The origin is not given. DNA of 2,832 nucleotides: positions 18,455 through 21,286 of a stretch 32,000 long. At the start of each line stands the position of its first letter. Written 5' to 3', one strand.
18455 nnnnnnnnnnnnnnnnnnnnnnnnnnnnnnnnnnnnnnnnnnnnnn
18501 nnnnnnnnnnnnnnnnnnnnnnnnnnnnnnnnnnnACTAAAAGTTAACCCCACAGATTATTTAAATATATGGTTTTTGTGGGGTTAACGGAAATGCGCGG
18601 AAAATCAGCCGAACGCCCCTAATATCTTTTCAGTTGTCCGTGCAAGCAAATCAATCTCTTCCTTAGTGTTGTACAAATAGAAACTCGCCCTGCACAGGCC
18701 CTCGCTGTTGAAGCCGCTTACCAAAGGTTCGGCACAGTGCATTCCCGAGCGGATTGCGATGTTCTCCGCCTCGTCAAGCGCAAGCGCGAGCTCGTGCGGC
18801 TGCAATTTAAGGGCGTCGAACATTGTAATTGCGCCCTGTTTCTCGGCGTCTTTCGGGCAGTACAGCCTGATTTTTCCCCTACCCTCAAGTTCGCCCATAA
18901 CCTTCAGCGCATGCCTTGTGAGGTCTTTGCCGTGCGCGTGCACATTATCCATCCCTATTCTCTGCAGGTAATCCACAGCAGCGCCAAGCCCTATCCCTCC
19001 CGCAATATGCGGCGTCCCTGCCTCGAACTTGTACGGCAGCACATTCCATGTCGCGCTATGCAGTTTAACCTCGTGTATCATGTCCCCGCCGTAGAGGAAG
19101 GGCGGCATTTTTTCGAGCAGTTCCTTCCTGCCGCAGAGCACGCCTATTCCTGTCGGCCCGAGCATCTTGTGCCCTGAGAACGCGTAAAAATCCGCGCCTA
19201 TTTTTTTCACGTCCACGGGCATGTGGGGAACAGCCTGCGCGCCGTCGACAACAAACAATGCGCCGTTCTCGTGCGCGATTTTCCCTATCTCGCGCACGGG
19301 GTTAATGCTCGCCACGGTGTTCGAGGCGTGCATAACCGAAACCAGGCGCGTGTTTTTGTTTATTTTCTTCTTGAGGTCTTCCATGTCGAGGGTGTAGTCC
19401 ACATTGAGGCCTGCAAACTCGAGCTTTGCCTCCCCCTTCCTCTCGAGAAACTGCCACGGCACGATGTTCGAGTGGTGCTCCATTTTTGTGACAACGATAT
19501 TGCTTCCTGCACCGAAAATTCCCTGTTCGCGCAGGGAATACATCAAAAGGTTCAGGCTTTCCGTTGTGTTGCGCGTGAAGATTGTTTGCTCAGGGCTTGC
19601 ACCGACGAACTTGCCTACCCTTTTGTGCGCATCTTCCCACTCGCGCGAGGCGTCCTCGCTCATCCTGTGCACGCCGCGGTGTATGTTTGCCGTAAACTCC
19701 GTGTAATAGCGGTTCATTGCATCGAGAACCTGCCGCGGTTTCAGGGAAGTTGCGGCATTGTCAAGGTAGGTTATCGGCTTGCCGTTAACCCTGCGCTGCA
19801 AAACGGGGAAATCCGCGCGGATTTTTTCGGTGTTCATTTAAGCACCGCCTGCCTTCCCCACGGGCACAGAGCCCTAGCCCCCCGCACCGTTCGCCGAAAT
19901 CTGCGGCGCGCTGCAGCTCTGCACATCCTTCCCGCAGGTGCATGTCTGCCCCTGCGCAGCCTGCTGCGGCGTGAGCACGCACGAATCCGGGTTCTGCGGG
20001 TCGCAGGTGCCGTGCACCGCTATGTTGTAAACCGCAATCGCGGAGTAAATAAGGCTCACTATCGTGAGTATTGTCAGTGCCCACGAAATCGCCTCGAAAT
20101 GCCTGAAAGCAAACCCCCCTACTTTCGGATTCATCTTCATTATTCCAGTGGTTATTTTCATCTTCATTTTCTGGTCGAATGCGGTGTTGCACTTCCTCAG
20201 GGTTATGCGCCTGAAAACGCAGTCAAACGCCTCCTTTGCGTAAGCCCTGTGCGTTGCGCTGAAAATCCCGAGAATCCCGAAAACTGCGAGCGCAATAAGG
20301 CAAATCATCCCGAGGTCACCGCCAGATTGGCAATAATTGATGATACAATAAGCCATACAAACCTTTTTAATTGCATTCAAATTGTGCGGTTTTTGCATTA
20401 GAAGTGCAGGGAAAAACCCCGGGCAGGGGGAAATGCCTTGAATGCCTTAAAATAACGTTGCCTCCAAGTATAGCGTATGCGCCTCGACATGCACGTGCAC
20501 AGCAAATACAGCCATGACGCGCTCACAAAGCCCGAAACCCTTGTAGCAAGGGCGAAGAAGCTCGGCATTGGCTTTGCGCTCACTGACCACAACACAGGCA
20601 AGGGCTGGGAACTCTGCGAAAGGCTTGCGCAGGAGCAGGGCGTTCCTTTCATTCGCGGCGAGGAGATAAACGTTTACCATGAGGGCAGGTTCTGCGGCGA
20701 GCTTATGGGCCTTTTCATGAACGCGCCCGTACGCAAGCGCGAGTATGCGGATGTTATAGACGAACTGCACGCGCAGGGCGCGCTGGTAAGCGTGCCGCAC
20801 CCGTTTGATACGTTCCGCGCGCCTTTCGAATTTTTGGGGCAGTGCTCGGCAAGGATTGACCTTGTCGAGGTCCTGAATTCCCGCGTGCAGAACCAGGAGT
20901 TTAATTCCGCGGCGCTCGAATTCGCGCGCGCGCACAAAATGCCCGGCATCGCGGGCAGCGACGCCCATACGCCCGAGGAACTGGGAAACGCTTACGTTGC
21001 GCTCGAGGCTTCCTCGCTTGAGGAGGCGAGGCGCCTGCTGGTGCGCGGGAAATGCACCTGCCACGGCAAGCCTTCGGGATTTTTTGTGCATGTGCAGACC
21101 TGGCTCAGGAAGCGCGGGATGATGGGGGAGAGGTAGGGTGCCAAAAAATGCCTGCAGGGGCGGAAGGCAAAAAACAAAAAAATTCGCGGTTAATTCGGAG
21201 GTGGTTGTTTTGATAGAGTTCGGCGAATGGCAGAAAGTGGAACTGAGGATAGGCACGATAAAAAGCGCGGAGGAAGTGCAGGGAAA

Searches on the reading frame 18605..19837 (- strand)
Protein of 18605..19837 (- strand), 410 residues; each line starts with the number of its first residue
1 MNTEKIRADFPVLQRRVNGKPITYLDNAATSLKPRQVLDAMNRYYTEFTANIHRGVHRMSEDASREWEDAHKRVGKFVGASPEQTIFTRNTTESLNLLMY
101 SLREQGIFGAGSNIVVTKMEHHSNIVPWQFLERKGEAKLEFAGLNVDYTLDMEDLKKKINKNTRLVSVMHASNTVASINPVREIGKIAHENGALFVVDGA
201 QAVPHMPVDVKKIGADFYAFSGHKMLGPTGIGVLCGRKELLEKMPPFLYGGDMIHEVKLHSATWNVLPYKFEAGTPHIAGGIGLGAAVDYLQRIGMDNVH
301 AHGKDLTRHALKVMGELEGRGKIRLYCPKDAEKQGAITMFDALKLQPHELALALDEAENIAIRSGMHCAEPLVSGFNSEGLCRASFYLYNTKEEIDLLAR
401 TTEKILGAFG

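Call 8: search_protein_families(library=pfam, proteins=[window:18605-19837:-], max_evalue=0.01)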
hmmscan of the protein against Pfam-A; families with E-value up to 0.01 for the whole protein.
window:18605-19837:- (410 aa): 5 families
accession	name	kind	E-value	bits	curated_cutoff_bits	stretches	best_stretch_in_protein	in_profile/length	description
PF00266.25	Aminotran_5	-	7.5e-139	463.3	21.5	1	23-398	1-371/371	Aminotransferase class-V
PF01212.27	Beta_elim_lyase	-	2.1e-09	37.6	27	1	66-243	33-218/288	Beta-eliminating lyase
PF01053.26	Cys_Met_Meta_PP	-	2.4e-06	26.8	27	1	149-227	124-201/381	Cys/Met metabolism PLP-dependent enzyme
PF01041.23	DegT_DnrJ_EryC1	-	5.8e-05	22.9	19.8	1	73-215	32-161/360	DegT/DnrJ/EryC1/StrS aminotransferase family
PF03841.19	SelA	-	0.00012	21.6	22.8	1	153-244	127-233/367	L-seryl-tRNA selenium transferase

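Call 9: search_protein_families(library=ncbifam, proteins=[window:18605-19837:-], max_evalue=0.01)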
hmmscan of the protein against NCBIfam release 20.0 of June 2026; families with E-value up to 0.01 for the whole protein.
window:18605-19837:- (410 aa): 61 families (the best 25 are shown)
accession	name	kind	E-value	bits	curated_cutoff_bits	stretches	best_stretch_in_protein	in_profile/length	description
TIGR01979.1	sufS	subfamily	1.9e-154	514.4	475.1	1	4-409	1-402/403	SufS family cysteine desulfurase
NF041166.1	f2_encap_cargo1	exception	4.6e-128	429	800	1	2-404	226-622/623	family 2A encapsulin nanocompartment cargo protein cysteine desulfurase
NF006791.0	PRK09295.1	equivalog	1.2e-116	390.1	661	1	3-405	5-401/406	cysteine desulfurase SufS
NF008126.0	PRK10874.1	equivalog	4.7e-96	322.3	607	1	2-406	5-396/401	cysteine desulfurase CsdA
TIGR03392.1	FeS_syn_CsdA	equivalog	2.8e-94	316.5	493.6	1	2-406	2-393/398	cysteine desulfurase CsdA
TIGR01977.1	am_tr_V_EF2568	hypoth_equivalog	1.2e-74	251.6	377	1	23-403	1-374/376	cysteine desulfurase family protein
TIGR01976.1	am_tr_V_VC1184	hypoth_equivalog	9.2e-66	222.8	352.35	1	2-399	2-398/401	cysteine desulfurase-like protein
NF040779.1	Sec_lyase_SclA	exception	1.1e-57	195.6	525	1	24-406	2-377/378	selenocysteine lyase SclA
TIGR03402.1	FeS_nifS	equivalog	1e-47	162.7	530.75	1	24-291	2-249/379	cysteine desulfurase NifS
TIGR03235.1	DNA_S_dndA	equivalog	3.4e-45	154.9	480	1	24-266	1-242/353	cysteine desulfurase DndA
NF010611.0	PRK14012.1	equivalog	1.2e-38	133.1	548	1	23-265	7-247/406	IscS subfamily cysteine desulfurase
TIGR03403.1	nifS_epsilon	equivalog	5.2e-38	130.9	587.7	1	24-266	2-240/382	NifS family cysteine desulfurase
TIGR02006.1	IscS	equivalog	1.7e-37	129.4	643.2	1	23-264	5-242/402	IscS subfamily cysteine desulfurase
NF002806.0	PRK02948.1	subfamily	6.1e-26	91.3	304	1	23-234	2-210/381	IscS subfamily cysteine desulfurase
TIGR04343.1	egtE_PLP_lyase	equivalog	1.7e-22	79.7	400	1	23-319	15-292/370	ergothioneine biosynthesis PLP-dependent enzyme EgtE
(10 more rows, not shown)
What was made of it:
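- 18605..19837 (-): sufS, the upstream neighbour. Its 3' end is the insertion point of the Fic block in this lineage. TIGR01979 at 1.9e-154 (call 9).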

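Call 83: find_homologous_proteins(query=window:18605-19837:-, max_evalue=1e-100)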
Query window:18605-19837:- (410 aa): 7522 proteins with E <= 1e-100 among 8000 candidates; the best 120 are listed.
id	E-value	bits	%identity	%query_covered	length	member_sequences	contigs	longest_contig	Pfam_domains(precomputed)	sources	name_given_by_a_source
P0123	2.8e-277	937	100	100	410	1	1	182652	PF00266.26,PF01212.28,PF01053.27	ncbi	ncbi:MAG: SufS family cysteine desulfurase [Candidatus Diapherotrites archaeon]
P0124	1.8e-256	869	92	100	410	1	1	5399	PF00266.26,PF01212.28,PF01053.27,PF01041.24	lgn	-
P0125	2.3e-201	687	72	100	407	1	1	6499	PF00155.28,PF00266.26,PF01041.24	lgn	-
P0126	3.0e-190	651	69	100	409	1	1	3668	PF00155.28,PF00266.26,PF01053.27,PF01041.24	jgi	-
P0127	3.0e-185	634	67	100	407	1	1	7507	PF00155.28,PF00266.26,PF01212.28,PF01053.27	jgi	-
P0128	6.3e-184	630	67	100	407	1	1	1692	PF00266.26,PF01053.27,PF01041.24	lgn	-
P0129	8.2e-183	626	68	100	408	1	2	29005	PF00266.26,PF01212.28,PF01053.27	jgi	-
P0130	4.3e-175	601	64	100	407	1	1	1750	PF00155.28,PF00266.26,PF01212.28,PF01053.27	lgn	-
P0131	9.2e-175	600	63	100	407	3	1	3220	PF00155.28,PF00266.26,PF01212.28,PF01053.27,PF01041.24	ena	-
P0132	1.1e-174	599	64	100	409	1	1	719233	PF00266.26,PF01212.28,PF01053.27,PF01041.24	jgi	jgi:cysteine desulfurase/selenocysteine lyase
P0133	1.5e-171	589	63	100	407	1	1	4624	PF00155.28,PF00266.26,PF01053.27,PF01041.24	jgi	-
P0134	3.0e-171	588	62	100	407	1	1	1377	PF00155.28,PF00266.26,PF01212.28,PF01053.27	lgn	-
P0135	3.9e-170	584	62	100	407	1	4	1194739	PF00155.28,PF00266.26,PF01053.27,PF01041.24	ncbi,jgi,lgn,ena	-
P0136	9.3e-170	583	62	100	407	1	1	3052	PF00155.28,PF00266.26,PF01212.28,PF01053.27,PF01041.24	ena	-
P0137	4.7e-169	581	62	100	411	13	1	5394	PF00266.26,PF01212.28,PF01053.27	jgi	-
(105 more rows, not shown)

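Call 84: find_encoding_contigs(protein=P0125, flank=5000, max_places=1)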
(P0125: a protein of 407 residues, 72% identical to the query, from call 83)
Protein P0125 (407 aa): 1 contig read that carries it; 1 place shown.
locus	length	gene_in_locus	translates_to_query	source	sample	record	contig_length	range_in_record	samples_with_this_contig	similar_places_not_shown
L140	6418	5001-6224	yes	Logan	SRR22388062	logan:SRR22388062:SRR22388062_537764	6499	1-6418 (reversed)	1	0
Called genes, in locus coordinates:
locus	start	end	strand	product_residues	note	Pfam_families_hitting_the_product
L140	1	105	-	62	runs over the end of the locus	?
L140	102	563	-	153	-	PF01257:2Fe-2S_thioredx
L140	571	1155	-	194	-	-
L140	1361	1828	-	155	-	-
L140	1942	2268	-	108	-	PF01588:tRNA_bind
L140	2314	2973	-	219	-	PF02811:PHP, PF13263:PHP_C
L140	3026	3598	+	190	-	-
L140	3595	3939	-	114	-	-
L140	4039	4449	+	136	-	-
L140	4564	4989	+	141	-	-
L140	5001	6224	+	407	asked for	PF00266:Aminotran_5, PF00155:Aminotran_1_2 (weak), PF01041:DegT_DnrJ_EryC1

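Call 85: find_encoding_contigs(protein=P0129, flank=5000, max_places=2)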
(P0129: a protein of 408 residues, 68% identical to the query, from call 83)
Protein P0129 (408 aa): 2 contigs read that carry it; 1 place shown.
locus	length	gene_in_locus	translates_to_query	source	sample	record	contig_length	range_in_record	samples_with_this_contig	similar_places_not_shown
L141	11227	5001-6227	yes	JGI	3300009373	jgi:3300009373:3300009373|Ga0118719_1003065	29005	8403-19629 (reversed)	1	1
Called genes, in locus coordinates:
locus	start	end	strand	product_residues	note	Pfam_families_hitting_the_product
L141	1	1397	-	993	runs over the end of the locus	PF02463:SMC_N, PF13304:AAA_21 (faint), PF13476:AAA_23, PF13555:AAA_29 (weak)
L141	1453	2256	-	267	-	PF10110:GPDPase_memb (weak)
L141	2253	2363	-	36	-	-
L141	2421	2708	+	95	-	PF00935:Ribosomal_L44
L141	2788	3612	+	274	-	-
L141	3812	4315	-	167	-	PF24034:DUF7343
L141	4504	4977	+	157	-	-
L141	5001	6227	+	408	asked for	PF00266:Aminotran_5, PF01212:Beta_elim_lyase (weak), PF01053:Cys_Met_Meta_PP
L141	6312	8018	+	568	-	PF00702:Hydrolase, PF12710:HAD (weak), PF13419:HAD_2, PF13242:Hydrolase_like (weak), PF01933:CofD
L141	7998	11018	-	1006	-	PF01935:DUF87, PF05872:HerA_C (weak), PF01978:TrmB (faint), PF09339:HTH_IclR (faint)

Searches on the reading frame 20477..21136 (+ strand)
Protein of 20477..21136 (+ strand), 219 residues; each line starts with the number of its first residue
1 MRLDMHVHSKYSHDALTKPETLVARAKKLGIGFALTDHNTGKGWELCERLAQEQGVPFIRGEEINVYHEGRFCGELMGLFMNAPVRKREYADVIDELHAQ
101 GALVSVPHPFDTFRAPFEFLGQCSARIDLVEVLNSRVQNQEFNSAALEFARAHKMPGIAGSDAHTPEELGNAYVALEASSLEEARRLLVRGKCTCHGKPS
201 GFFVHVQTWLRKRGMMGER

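Call 8: search_protein_families(library=pfam, proteins=[window:20477-21136:+], max_evalue=0.01)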
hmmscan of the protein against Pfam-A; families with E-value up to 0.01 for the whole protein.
window:20477-21136:+ (219 aa): 2 families
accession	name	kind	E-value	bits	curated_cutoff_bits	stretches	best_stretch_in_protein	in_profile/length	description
PF13263.12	PHP_C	-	9.6e-13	47.9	21.3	1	141-180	2-41/56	PHP-associated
PF02811.25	PHP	-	1.6e-10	42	26.4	1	4-69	1-68/164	PHP domain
